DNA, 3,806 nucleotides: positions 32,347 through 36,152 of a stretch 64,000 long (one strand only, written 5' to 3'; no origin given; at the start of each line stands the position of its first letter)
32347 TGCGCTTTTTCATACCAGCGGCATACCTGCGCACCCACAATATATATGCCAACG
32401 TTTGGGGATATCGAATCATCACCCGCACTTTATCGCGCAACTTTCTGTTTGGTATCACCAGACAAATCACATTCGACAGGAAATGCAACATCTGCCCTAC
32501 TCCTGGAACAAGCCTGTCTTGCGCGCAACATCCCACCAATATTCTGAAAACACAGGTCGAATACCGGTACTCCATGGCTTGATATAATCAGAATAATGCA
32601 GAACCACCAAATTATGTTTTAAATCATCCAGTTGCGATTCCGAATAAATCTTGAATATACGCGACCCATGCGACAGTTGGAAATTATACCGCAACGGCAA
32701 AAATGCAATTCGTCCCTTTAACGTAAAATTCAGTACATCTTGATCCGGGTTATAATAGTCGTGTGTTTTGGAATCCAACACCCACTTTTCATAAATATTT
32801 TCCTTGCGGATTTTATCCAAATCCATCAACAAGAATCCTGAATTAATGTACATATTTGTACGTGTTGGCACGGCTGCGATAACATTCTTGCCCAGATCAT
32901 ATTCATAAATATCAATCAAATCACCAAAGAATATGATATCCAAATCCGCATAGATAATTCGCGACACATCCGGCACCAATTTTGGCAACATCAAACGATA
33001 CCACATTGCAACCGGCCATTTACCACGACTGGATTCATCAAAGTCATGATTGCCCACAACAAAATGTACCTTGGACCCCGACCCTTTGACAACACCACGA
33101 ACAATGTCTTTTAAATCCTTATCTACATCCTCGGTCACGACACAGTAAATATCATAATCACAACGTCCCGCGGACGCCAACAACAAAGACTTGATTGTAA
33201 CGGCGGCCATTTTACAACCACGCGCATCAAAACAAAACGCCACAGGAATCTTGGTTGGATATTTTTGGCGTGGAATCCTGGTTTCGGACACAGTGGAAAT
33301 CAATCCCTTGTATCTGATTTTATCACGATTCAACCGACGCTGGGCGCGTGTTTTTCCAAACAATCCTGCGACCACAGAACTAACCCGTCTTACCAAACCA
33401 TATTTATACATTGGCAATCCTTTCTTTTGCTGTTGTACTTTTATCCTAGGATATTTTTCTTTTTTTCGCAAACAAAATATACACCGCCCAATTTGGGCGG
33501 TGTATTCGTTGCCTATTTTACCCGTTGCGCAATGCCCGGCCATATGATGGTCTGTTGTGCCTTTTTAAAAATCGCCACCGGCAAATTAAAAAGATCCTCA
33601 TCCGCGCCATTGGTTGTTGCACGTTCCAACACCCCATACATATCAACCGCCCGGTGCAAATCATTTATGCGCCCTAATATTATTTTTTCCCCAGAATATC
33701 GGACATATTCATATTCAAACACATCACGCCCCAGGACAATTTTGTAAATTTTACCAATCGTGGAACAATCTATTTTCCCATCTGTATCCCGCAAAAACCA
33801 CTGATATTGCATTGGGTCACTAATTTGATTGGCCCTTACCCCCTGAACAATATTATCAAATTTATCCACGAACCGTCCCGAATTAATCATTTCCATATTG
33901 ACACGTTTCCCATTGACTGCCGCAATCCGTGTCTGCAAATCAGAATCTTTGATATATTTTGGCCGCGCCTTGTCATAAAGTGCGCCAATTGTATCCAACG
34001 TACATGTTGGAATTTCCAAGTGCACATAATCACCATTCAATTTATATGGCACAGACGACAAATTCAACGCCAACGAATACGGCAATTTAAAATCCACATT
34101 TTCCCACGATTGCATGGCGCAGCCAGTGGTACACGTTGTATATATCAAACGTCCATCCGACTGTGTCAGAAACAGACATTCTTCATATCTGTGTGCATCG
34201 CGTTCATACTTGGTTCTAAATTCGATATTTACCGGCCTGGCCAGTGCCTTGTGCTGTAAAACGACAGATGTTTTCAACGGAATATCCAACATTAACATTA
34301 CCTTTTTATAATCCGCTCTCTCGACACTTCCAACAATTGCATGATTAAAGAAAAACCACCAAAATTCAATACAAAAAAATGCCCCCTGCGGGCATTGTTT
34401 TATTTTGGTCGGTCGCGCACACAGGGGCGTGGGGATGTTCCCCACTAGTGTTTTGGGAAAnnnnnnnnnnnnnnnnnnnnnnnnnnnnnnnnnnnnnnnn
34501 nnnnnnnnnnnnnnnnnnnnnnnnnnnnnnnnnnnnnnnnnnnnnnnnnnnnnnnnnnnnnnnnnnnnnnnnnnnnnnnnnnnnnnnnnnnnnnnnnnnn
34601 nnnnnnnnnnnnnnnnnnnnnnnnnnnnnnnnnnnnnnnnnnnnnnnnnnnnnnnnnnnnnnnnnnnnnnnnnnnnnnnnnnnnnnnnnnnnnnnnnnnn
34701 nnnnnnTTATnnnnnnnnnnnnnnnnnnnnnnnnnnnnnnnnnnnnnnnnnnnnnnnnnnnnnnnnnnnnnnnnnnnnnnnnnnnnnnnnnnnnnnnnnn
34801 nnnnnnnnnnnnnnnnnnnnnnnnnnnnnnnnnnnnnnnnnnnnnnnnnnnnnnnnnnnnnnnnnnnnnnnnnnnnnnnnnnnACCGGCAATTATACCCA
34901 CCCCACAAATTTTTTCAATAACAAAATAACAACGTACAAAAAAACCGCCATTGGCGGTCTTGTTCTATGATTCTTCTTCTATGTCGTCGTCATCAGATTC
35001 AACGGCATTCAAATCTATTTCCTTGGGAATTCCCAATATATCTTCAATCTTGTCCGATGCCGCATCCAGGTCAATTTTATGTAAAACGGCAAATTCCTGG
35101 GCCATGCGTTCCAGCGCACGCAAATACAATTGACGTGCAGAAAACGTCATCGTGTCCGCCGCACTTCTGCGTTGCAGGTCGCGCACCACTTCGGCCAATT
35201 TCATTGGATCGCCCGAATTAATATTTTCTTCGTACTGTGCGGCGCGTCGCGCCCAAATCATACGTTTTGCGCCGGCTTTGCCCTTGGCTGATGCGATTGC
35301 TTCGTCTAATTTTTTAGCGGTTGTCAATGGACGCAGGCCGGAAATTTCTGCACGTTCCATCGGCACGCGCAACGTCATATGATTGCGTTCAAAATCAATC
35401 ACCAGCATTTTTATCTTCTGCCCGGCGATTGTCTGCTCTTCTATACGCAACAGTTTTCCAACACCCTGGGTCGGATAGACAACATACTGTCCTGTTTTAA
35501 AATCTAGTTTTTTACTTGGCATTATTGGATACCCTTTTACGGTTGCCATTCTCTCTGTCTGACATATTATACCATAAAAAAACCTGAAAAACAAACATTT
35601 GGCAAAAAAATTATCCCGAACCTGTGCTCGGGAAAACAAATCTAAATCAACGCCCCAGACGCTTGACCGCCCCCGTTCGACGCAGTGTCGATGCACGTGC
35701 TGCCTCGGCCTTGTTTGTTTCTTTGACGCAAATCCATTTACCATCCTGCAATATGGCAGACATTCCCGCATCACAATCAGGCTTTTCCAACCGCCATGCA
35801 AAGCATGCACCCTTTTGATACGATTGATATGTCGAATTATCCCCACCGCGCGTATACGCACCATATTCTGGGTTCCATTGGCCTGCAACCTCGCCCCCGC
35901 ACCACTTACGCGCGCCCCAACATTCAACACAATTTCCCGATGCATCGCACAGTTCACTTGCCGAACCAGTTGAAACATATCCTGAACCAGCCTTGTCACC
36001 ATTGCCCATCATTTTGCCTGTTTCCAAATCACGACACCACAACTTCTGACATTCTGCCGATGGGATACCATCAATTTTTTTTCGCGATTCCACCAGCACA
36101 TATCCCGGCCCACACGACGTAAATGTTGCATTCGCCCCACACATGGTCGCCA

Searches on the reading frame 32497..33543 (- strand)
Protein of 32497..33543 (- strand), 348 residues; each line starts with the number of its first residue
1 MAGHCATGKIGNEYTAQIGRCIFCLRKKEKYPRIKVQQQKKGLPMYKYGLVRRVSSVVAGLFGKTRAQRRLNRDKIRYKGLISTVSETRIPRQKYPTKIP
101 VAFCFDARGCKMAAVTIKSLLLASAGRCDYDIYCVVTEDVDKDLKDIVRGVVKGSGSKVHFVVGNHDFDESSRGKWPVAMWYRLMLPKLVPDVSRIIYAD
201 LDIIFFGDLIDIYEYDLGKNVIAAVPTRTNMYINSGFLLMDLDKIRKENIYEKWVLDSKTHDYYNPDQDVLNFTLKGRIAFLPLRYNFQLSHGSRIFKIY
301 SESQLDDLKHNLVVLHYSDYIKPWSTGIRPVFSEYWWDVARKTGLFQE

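Call 31: search_protein_families(library=pfam, proteins=[window:32497-33543:-], max_evalue=0.001)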
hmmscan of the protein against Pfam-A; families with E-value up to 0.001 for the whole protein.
window:32497-33543:- (348 aa): 1 family
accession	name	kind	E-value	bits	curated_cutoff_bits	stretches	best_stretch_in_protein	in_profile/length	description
PF01501.26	Glyco_transf_8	-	8.9e-30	104.5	24.3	1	101-325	2-250/253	Glycosyl transferase family 8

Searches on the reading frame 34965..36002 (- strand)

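Call 31: search_protein_families(library=pfam, proteins=[window:34965-36002:-], max_evalue=0.001)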
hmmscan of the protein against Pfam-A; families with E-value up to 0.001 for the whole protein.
window:34965-36002:- (345 aa): 2 families
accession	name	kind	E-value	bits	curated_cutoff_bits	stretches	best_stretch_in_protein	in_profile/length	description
PF21095.3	CarD_C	-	3.1e-15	56.4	23.1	1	241-319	8-86/87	CarD, C-terminal domain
PF02559.22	CarD_TRCF_RID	-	3.6e-12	46.6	23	1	168-225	1-55/57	CarD-like/TRCF RID domain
